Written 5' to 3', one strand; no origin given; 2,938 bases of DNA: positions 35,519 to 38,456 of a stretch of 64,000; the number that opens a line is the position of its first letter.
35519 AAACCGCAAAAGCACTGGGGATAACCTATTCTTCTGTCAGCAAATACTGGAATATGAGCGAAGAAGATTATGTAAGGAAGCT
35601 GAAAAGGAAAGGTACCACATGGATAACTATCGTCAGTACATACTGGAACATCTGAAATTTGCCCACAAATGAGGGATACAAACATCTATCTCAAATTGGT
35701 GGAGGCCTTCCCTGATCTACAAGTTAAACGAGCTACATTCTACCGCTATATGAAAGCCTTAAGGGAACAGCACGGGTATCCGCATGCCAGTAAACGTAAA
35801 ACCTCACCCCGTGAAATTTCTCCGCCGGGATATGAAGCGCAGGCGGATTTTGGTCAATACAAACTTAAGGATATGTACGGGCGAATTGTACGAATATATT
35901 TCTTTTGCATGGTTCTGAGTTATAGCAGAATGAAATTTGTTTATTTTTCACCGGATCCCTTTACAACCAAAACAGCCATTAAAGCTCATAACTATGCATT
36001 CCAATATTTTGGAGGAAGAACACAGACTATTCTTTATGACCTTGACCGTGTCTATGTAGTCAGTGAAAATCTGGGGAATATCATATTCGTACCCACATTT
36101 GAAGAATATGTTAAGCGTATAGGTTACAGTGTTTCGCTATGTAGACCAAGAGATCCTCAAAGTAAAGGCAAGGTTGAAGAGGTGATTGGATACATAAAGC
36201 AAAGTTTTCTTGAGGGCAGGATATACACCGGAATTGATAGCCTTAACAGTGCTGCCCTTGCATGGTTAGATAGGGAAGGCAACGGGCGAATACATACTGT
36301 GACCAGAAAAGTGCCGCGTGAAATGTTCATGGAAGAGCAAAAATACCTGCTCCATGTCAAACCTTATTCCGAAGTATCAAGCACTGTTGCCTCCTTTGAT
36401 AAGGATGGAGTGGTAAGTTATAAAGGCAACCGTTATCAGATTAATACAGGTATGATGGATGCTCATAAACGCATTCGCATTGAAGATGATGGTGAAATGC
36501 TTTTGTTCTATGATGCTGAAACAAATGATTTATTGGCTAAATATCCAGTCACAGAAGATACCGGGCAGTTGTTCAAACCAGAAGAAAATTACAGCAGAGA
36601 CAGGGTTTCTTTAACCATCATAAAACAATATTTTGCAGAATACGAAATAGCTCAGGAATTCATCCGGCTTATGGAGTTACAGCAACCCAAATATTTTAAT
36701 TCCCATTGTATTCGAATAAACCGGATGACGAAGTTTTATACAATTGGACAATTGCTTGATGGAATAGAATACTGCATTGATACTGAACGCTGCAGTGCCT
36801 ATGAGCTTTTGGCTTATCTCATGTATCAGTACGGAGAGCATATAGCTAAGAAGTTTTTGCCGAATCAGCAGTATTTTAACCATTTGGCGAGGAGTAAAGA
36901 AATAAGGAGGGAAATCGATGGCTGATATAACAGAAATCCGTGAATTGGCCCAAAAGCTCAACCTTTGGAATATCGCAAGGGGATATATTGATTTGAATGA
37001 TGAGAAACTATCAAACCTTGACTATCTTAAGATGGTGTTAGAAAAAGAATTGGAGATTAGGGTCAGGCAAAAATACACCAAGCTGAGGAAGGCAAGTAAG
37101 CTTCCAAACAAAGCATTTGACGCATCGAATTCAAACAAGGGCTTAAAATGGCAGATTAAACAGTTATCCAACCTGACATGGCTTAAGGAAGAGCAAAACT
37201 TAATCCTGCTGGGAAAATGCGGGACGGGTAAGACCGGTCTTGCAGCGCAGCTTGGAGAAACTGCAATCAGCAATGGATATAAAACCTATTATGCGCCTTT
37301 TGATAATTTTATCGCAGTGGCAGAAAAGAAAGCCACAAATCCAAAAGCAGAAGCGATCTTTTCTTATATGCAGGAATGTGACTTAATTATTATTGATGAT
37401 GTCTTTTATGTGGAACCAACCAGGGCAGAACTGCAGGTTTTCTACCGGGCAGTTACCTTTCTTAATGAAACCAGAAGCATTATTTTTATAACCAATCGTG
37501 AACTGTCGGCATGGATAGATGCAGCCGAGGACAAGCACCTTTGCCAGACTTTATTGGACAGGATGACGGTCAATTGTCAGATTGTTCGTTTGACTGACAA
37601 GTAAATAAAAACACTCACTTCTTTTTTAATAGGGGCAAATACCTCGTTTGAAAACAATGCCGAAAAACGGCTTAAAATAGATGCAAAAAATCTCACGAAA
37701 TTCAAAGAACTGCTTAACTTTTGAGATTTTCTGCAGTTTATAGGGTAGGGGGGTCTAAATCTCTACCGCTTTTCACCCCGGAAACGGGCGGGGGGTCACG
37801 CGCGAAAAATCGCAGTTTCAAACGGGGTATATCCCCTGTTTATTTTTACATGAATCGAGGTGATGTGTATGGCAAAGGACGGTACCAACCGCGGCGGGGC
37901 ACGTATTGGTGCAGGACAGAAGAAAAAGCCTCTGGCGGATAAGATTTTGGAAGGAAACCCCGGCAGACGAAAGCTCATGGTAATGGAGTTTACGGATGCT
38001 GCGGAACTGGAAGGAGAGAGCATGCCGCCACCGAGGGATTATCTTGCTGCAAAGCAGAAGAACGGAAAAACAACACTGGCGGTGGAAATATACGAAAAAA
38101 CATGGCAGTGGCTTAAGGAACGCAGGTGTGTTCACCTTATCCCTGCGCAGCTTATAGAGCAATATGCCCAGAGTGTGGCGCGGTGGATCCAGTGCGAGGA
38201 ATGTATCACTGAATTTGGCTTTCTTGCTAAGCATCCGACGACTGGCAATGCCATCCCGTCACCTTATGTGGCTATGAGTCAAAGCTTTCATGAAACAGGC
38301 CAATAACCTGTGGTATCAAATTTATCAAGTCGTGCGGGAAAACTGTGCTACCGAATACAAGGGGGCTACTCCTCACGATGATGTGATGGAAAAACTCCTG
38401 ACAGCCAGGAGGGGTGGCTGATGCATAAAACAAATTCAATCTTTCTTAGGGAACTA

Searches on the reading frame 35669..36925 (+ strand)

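Call 7: search_protein_families(library=pfam, proteins=[window:35669-36925:+], max_evalue=0.001)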
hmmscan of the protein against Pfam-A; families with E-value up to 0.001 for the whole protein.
window:35669-36925:+ (418 aa): 1 family
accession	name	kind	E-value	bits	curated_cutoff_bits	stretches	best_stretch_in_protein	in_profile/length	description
PF00665.32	rve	-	3e-09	37.5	32.6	1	55-163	6-102/102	Integrase core domain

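Call 8: search_protein_families(library=padloc, proteins=[window:35669-36925:+], max_evalue=0.001)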
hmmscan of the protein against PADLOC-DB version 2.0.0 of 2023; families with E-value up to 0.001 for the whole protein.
window:35669-36925:+ (418 aa): 0 families

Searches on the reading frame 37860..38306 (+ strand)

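Call 7: search_protein_families(library=pfam, proteins=[window:37860-38306:+], max_evalue=0.001)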
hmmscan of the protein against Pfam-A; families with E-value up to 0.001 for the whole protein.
window:37860-38306:+ (148 aa): 1 family
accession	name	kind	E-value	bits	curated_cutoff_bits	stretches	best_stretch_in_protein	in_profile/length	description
PF05119.17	Terminase_4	-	4.9e-07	30.5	24.7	1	76-143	3-70/98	Phage terminase, small subunit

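Call 8: search_protein_families(library=padloc, proteins=[window:37860-38306:+], max_evalue=0.001)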
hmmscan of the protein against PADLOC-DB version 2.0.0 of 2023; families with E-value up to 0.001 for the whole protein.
window:37860-38306:+ (148 aa): 0 families

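Call 59: search_protein_families(library=phrogs, proteins=[window:37860-38306:+], max_evalue=0.001)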
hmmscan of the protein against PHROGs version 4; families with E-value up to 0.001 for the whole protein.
window:37860-38306:+ (148 aa): 1 family
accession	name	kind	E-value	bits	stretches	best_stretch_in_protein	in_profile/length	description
phrog_83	-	head and packaging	2.1e-30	107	1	2-143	26-160/246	terminase small subunit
